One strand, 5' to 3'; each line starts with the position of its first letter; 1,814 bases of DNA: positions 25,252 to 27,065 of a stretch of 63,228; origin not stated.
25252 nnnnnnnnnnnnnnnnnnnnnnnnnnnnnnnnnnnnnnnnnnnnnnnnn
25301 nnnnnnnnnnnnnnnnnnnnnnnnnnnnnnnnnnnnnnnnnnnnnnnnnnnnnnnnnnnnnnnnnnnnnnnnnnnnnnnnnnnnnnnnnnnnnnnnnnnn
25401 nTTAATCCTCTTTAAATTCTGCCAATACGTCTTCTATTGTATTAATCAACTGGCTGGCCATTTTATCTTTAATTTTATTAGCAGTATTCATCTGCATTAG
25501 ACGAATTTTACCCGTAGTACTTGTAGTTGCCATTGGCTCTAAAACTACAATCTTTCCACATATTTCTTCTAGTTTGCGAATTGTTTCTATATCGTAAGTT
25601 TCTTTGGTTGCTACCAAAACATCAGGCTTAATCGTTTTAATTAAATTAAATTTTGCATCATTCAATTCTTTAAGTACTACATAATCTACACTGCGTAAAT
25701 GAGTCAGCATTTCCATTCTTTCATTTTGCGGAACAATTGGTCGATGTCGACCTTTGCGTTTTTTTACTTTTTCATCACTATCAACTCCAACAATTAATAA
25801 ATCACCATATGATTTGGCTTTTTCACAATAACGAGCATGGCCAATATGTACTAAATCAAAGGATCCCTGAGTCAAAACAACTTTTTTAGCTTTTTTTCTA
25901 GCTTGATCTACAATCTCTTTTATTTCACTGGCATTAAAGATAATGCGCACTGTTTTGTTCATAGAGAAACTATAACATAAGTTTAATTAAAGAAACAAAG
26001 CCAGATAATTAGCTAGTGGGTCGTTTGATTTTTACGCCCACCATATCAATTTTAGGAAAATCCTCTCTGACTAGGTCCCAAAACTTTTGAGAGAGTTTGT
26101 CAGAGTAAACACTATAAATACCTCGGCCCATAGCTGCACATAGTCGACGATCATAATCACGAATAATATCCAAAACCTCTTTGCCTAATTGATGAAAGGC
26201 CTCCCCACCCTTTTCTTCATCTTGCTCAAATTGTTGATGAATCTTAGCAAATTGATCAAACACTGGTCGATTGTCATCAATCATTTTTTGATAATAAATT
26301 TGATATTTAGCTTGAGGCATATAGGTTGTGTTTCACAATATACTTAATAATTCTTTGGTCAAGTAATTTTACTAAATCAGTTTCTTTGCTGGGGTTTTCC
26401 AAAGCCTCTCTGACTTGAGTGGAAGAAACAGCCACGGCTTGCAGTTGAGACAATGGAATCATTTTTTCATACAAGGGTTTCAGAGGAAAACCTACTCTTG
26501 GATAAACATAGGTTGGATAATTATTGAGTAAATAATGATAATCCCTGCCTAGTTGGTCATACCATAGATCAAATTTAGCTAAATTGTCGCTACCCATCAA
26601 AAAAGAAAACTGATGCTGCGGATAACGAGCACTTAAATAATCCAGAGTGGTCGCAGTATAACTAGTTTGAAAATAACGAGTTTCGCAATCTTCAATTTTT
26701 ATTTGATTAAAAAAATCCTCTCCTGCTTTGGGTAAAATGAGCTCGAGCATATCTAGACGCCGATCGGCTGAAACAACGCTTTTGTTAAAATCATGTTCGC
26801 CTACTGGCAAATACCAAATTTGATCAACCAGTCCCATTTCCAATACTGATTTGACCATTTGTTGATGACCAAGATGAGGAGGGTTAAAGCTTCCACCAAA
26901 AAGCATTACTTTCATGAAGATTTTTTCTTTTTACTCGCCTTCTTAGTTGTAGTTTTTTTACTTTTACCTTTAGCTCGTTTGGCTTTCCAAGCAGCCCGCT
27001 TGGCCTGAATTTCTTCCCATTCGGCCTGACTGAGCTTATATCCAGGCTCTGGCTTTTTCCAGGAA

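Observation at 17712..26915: Thymidylate super-cluster with an unexplained nucleotidyl-transfer module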

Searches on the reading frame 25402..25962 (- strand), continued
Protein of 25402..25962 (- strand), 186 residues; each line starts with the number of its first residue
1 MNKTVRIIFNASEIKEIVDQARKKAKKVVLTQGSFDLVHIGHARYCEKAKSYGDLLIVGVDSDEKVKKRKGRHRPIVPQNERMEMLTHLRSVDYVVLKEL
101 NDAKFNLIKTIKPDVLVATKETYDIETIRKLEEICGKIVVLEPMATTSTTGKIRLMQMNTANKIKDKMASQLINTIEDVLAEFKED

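Call 12: find_encoding_contigs(protein=P0023, flank=8000, max_places=2)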
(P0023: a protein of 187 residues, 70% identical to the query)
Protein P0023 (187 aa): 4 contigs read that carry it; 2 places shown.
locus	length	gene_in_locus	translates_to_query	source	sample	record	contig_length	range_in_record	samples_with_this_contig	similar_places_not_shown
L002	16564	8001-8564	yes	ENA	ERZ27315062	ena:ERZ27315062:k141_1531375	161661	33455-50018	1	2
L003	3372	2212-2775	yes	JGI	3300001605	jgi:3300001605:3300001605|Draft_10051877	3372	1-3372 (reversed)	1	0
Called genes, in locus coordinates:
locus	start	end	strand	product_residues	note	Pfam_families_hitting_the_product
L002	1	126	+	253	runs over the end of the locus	PF04085:MreC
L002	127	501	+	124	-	-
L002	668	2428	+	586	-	PF03717:PBP_dimer, PF00905:Transpeptidase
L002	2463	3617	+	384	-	PF02481:DNA_processg_A, PF17782:WHD_DprA (weak)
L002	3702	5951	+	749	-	PF01751:Toprim, PF01131:Topoisom_bac, PF01396:Zn_ribbon_Top1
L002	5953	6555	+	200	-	PF01467:CTP_transf_like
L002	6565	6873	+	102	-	-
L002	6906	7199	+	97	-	PF18893:DUF5652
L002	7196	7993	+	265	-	PF02540:NAD_synthase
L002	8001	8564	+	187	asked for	PF01467:CTP_transf_like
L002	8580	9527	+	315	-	PF00383:dCMP_cyt_deam_1, PF14437:MafB19-deam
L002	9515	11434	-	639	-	PF13428:TPR_14 (faint), PF00515:TPR_1 (faint)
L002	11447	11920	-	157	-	-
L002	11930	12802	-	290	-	PF00303:Thymidylat_synt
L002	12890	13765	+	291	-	-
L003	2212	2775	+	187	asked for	PF01467:CTP_transf_like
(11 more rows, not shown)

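Call 14: find_related_loci(query=A1, collection=genome_contigs, flank=10000)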
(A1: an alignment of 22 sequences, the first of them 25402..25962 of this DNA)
Query A1 (186 aa) in genome_contigs; peptide patterns used: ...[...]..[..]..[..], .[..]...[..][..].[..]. (x = any residue, [..] = any of these).
599 stretches matched a pattern (row limit reached: there are more); 544 encode a relative of the query (tblastn E <= 1e-3); the best 80 are kept; 80 distinct loci.
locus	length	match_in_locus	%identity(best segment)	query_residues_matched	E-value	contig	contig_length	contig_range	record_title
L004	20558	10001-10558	97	1-186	1e-120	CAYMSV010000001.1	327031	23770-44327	MAG TPA_asm: uncultured Pseudomonadales bacterium isolate SRP241326_co1_55 genome assembly, contig: NODE_18_length_32703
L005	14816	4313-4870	84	1-186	8e-105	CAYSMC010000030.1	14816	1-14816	MAG TPA_asm: uncultured Pseudomonadales bacterium isolate SRP067234_co1_86 genome assembly, contig: k99_355278, whole ge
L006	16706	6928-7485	83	1-186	1e-103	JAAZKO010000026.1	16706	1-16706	MAG: Candidatus Paceibacterota bacterium isolate AS22ysBPME_311 80713_AS22, whole genome shotgun sequence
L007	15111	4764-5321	83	1-186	4e-102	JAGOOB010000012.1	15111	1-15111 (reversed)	Candidatus Woesebacteria bacterium isolate Go_SlDig_bin_357 Go_SlDig_11488_length_15111_cov_8.688668, whole genome shotg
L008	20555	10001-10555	76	1-185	5e-93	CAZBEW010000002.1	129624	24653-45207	MAG TPA_asm: uncultured Pseudomonadales bacterium isolate SRP294416_co3_632 genome assembly, contig: NODE_52_length_1296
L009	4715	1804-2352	71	2-184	1e-86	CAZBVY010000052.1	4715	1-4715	MAG TPA_asm: uncultured Pseudomonadales bacterium isolate binchicken_co212_140 genome assembly, contig: NODE_24148_lengt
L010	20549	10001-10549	71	2-184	2e-86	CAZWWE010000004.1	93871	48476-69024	MAG TPA_asm: uncultured Pseudomonadales bacterium isolate SRP216815_co1_233 genome assembly, contig: NODE_266_length_938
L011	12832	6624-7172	71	2-184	4e-86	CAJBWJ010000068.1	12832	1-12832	uncultured bacterium isolate Loc080925-5-5m_bin-0562 genome assembly, contig: bin-0562:68/86, whole genome shotgun seque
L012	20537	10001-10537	72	6-184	4e-86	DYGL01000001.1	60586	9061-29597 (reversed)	MAG TPA_asm: Candidatus Microgenomatus sp. isolate BE2012_4_39_12 Afr_mines_BE2012_290_length_60586_cov_5_010672, whole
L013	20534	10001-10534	72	7-184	1e-85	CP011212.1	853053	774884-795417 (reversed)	MAG: candidate division TM6 bacterium GW2011_GWF2_28_16 chromosome, complete genome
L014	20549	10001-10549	70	2-184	1e-85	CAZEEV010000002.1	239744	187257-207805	MAG TPA_asm: uncultured Pseudomonadales bacterium isolate SRP294416_co1_79 genome assembly, contig: NODE_15_length_23974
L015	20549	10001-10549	70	2-184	1e-85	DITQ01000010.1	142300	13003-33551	MAG TPA_asm: Candidatus Pacebacteria bacterium UBA6180 UBA6180_contig_15426, whole genome shotgun sequence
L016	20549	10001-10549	69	2-184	4e-85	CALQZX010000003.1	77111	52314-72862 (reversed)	MAG: Parcubacteria group bacterium isolate MiH-14oct19-109 genome assembly, contig: MiH-14oct19-C428, whole genome shotg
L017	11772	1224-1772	69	2-184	1e-84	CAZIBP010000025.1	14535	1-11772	MAG TPA_asm: uncultured Pseudomonadales bacterium isolate SRP093185_co1_41 genome assembly, contig: NODE_2834_length_145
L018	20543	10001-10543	68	4-184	8e-82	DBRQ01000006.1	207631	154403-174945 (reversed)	MAG TPA_asm: Candidatus Pacebacteria bacterium UBA1364 UBA1364_contig_12, whole genome shotgun sequence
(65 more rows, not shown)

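Call 24: search_solved_structures(query=A1, max_evalue=0.00001, show_alignments=0)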
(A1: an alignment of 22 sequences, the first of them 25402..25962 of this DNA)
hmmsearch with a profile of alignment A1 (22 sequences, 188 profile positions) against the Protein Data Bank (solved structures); distinct sequences matched with E-value up to 0.00001: 11.
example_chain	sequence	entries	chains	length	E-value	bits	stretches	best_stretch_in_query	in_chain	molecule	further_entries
3elb_A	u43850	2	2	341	4.2e-24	88.4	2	30-97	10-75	Ethanolamine-phosphate cytidylyltransferase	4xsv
5x9q_A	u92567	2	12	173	2.7e-22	82.5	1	28-129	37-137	Putative cytidylyltransferase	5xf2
3glv_A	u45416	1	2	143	6.5e-13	51.9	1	30-135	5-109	Lipopolysaccharide core biosynthesis protein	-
9hsg_A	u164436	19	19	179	3.1e-10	43.2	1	23-97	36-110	choline-phosphate cytidylyltransferase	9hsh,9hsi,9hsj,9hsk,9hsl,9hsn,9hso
9hsm_A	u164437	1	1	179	3.1e-10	43.2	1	23-97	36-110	choline-phosphate cytidylyltransferase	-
4zcp_A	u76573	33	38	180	3.1e-10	43.2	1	23-97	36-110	Cholinephosphate cytidylyltransferase | Choline-phosphate cytidylyltransferase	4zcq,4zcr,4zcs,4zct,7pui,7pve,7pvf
1coz_A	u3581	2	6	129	2.6e-09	40.2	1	28-137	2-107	PROTEIN (GLYCEROL-3-PHOSPHATE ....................) | glycerol-3-phosphate cytidylyltransferase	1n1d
2b7l_A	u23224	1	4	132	7e-08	35.5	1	28-137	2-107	glycerol-3-phosphate cytidylyltransferase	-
3hl4_A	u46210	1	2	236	7.5e-08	35.4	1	30-97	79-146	Choline-phosphate cytidylyltransferase A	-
4mvd_B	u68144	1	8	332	1e-07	35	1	30-97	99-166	Choline-phosphate cytidylyltransferase A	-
4mvc_A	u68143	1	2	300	1.1e-07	34.8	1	30-97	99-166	Choline-phosphate cytidylyltransferase A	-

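Call 52: search_protein_families(library=phrogs, proteins=[window:25402-25962:-], max_evalue=0.01)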
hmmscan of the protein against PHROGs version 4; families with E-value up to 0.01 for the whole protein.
window:25402-25962:- (186 aa): 2 families
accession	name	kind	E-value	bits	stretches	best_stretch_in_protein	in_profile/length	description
phrog_7878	-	other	1.2e-25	91.1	1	27-130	2-104/131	bifunctional heptose 7-phosphate kinase/heptose 1-phosphate adenyltransferase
phrog_3462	-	moron, auxiliary metabolic gene and host takeover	0.0027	17.9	1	29-88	5-65/346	nicotinamide-nucleotide adenylyltransferase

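Call 68: search_protein_families(library=padloc, proteins=[window:25402-25962:-], max_evalue=0.001)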
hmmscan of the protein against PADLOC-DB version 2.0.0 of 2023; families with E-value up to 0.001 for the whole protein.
window:25402-25962:- (186 aa): 0 families

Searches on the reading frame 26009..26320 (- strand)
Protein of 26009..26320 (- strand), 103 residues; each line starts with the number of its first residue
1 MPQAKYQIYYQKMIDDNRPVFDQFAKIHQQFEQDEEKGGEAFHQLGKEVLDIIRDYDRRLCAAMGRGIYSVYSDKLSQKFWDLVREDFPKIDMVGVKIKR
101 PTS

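Call 4: search_protein_families(library=pfam, proteins=[window:26009-26320:-], max_evalue=0.01)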
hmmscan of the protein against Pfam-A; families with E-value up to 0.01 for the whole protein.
window:26009-26320:- (103 aa): 0 families

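Call 6: search_protein_families(library=ncbifam, proteins=[window:26009-26320:-], max_evalue=0.01)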
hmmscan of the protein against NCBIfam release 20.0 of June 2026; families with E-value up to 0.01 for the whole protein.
window:26009-26320:- (103 aa): 0 families

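Call 52: search_protein_families(library=phrogs, proteins=[window:26009-26320:-], max_evalue=0.01)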
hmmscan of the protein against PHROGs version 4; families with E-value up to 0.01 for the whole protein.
window:26009-26320:- (103 aa): 0 families

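Call 68: search_protein_families(library=padloc, proteins=[window:26009-26320:-], max_evalue=0.001)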
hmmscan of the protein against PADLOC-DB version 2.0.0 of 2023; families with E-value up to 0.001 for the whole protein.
window:26009-26320:- (103 aa): 0 families

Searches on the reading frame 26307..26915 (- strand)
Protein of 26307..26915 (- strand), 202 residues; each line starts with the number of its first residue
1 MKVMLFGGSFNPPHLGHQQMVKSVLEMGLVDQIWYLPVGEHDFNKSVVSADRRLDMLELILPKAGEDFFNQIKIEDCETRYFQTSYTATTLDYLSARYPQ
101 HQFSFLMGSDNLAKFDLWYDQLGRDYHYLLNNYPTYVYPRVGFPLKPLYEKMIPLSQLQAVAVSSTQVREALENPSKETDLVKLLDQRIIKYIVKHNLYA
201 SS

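Call 4: search_protein_families(library=pfam, proteins=[window:26307-26915:-], max_evalue=0.01)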
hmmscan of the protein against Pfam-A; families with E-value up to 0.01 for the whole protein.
window:26307-26915:- (202 aa): 1 family
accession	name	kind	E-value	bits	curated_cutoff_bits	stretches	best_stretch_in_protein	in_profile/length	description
PF01467.32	CTP_transf_like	-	1.4e-15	58.1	21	1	5-170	1-132/133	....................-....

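Call 6: search_protein_families(library=ncbifam, proteins=[window:26307-26915:-], max_evalue=0.01)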
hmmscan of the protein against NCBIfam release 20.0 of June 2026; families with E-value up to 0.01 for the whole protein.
window:26307-26915:- (202 aa): 14 families
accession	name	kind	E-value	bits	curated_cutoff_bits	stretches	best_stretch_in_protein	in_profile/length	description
TIGR00482.1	TIGR00482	equivalog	5.9e-34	117.8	112.45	1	5-199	1-194/194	nicotinate (nicotinamide) nucleotide adenylyltransferase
NF005519.0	PRK07152.1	equivalog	2.7e-31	108.8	315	1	1-201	1-186/361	nicotinate-nucleotide adenylyltransferase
NF000840.1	PRK00071.1-3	equivalog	7.5e-24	84.3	150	1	2-200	7-199/201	nicotinate-nucleotide adenylyltransferase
NF000841.0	PRK00071.1-4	equivalog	1.2e-23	83.9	197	1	2-200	8-193/194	nicotinate-nucleotide adenylyltransferase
NF000843.0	PRK00071.2-2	equivalog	1.1e-22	80.6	240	1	1-140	12-141/212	nicotinate-nucleotide adenylyltransferase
NF006479.0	PRK08887.1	equivalog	1.6e-19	70.3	164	1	1-119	2-117/174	nicotinate-nicotinamide nucleotide adenylyltransferase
NF000839.0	PRK00071.1-1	equivalog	1.6e-17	64.2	187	1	4-201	9-217/219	nicotinate-nucleotide adenylyltransferase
NF000845.0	PRK00071.2-4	equivalog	1.8e-16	60.2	210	1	1-151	8-148/197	nicotinate-nucleotide adenylyltransferase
NF000846.0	PRK00071.2-5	equivalog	4.1e-16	59.1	329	1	1-119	19-132/210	nicotinate-nucleotide adenylyltransferase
NF005410.0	PRK06973.1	equivalog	4.8e-15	55.5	214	1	3-120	24-141/243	nicotinate-nucleotide adenylyltransferase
NF000842.0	PRK00071.2-1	equivalog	6e-15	55.4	167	1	1-201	2-186/191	nicotinate-nucleotide adenylyltransferase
TIGR00125.1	cyt_tran_rel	domain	6.6e-08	32.6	27.7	1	5-61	3-60/65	adenylyltransferase/cytidyltransferase family protein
TIGR01510.1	coaD_prev_kdtB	equivalog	2.9e-06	27.4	103.3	1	4-62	2-57/155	pantetheine-phosphate adenylyltransferase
NF002243.0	PRK01153.1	subfamily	0.0053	16.4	127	1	4-66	3-65/175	nicotinamide-nucleotide adenylyltransferase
